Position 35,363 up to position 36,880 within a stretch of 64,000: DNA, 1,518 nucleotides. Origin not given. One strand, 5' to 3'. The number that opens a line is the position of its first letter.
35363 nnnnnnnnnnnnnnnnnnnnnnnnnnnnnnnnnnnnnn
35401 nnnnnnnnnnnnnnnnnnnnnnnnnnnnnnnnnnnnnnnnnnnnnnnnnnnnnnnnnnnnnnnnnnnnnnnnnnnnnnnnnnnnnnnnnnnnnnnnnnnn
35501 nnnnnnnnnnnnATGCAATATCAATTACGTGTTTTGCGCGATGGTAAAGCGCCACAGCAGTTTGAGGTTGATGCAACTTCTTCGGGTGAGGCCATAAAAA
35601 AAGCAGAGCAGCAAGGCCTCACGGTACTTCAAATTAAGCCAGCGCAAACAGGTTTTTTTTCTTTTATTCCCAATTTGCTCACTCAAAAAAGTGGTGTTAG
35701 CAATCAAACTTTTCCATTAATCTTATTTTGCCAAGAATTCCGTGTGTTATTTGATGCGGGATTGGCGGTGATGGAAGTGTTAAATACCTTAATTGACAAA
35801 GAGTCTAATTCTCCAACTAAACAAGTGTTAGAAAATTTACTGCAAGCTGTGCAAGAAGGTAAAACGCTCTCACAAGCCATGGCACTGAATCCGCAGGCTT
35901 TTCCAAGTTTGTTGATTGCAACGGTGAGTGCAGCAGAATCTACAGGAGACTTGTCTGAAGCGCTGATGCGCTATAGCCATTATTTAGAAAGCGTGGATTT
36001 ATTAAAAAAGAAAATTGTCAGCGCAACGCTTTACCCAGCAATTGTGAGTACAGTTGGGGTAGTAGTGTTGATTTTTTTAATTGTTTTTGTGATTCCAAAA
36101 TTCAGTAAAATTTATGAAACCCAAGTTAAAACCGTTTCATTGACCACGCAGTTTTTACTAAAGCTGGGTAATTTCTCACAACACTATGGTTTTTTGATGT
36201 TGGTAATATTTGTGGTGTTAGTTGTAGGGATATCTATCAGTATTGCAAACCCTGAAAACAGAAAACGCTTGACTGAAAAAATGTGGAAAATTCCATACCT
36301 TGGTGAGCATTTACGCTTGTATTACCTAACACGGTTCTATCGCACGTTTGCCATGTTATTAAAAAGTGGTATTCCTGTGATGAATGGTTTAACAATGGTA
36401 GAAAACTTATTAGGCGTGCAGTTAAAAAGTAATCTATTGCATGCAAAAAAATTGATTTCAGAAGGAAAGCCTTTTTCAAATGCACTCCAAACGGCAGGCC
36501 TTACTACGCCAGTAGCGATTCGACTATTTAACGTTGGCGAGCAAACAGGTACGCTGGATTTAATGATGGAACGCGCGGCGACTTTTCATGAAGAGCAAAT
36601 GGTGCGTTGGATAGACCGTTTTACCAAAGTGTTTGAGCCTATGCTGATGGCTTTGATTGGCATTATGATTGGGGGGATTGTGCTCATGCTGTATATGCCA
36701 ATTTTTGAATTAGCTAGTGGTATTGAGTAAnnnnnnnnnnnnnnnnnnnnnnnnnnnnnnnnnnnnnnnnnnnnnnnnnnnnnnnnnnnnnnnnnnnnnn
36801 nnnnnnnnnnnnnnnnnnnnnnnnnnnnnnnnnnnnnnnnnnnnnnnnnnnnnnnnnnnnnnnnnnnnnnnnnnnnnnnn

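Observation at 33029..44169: Cluster 1: complete non-canonical type-IV-filament / T2SS-like machine carried on the island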

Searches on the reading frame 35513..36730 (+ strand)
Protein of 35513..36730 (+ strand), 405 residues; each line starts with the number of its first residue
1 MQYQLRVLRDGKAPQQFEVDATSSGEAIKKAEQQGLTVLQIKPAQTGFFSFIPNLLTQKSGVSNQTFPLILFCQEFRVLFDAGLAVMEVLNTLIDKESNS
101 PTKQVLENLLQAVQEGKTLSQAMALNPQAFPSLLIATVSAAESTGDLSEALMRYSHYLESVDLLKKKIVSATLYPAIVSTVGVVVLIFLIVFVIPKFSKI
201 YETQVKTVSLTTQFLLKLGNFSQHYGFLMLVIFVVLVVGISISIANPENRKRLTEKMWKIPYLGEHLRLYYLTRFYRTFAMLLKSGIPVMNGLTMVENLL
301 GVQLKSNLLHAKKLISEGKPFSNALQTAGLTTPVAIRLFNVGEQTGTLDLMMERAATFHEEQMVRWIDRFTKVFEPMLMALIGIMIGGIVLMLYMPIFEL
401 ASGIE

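Call 4: search_protein_families(library=pfam, proteins=[window:35513-36730:+], max_evalue=0.01)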
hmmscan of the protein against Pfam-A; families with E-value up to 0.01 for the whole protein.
window:35513-36730:+ (405 aa): 1 family
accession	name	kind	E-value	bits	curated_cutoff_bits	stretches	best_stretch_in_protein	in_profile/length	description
PF00482.28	T2SSF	-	4.1e-46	156.5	25.2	2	72-195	1-125/125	Type II secretion system (T2SS), protein F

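Call 5: search_protein_families(library=ncbifam, proteins=[window:35513-36730:+], max_evalue=0.01)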
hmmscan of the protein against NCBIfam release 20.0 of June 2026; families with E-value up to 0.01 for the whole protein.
window:35513-36730:+ (405 aa): 6 families
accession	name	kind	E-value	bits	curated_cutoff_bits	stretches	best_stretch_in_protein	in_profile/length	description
TIGR02120.1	GspF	equivalog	3.9e-83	279.9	424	1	15-404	13-401/401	type II secretion system inner membrane protein GspF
NF007861.0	PRK10573.1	equivalog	2.5e-66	224.4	401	1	71-402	63-396/401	protein transport protein HofC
NF052606.1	T4PiliAsmPilCMyx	equivalog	7.8e-62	209.4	700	1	56-404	71-418/419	type IV pilus assembly protein PilC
NF052607.1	T4PiliAsmPilCThrm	equivalog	5.2e-55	187.2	700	1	9-400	11-400/406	type IV pilus assembly protein PilC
NF047826.1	T3SSXpsF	equivalog_domain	5.9e-53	180.1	650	1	18-404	19-404/405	type II secretion system protein XpsF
NF041012.2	T4P_ComGB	equivalog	4.2e-35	121.7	240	1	71-400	5-330/332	competence type IV pilus assembly protein ComGB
